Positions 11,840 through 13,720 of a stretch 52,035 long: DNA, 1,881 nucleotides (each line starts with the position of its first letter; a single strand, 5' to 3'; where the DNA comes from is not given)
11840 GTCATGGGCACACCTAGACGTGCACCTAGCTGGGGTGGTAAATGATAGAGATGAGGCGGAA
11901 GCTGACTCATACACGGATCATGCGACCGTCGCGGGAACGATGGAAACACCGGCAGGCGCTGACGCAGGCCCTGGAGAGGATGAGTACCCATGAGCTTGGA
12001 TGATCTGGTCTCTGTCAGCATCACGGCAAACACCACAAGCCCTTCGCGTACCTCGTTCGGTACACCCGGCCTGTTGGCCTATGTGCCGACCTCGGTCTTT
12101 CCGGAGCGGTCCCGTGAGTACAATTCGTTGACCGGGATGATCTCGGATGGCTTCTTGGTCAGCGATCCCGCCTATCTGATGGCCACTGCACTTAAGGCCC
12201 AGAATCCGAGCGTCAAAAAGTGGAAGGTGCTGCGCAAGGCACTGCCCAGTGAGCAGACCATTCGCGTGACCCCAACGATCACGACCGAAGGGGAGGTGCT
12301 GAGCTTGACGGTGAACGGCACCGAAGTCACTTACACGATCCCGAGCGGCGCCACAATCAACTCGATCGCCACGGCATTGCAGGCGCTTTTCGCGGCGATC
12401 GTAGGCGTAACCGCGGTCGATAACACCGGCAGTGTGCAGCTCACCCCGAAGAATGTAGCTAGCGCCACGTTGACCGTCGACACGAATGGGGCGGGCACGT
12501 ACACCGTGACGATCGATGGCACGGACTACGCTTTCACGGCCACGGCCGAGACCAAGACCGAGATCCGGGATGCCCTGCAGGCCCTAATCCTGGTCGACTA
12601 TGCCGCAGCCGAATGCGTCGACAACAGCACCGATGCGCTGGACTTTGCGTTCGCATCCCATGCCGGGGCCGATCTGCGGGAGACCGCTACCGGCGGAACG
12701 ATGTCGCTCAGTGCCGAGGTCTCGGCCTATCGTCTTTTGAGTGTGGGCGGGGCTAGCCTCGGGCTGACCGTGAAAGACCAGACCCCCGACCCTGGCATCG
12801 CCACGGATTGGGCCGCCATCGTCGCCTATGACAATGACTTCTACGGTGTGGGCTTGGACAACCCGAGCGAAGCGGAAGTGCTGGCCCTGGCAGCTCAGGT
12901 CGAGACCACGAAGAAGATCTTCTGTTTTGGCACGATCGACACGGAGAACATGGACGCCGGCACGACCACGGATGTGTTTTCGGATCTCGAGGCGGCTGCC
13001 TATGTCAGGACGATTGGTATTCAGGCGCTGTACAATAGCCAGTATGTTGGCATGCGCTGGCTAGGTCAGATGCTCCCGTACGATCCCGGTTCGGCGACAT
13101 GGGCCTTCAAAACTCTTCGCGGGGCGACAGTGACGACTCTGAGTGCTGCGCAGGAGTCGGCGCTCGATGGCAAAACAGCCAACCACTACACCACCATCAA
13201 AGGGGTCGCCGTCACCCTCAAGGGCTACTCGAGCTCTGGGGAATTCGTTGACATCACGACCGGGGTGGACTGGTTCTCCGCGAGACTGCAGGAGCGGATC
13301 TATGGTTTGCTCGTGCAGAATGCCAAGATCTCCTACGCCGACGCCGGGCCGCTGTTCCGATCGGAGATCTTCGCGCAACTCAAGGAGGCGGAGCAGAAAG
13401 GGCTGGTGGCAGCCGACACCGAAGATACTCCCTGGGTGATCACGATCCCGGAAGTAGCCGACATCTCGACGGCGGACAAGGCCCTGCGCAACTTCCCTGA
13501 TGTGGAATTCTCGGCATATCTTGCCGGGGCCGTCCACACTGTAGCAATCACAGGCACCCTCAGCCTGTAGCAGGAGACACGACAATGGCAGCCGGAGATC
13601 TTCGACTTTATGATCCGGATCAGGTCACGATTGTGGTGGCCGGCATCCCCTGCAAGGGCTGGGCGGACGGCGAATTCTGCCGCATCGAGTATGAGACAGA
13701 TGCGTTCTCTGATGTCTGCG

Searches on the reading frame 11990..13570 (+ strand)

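Call 79: search_protein_families(library=phrogs, proteins=[window:11990-13570:+], max_evalue=0.001)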
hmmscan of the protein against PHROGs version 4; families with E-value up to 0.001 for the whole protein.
window:11990-13570:+ (526 aa): 3 families
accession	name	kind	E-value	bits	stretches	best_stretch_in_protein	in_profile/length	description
phrog_205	-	tail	2.8e-79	268.1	2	159-524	98-432/455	tail sheath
phrog_9590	-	unknown function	2.6e-32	113.4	1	333-525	185-373/377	-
phrog_165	-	tail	8.6e-05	22.2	1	61-206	73-227/493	tail sheath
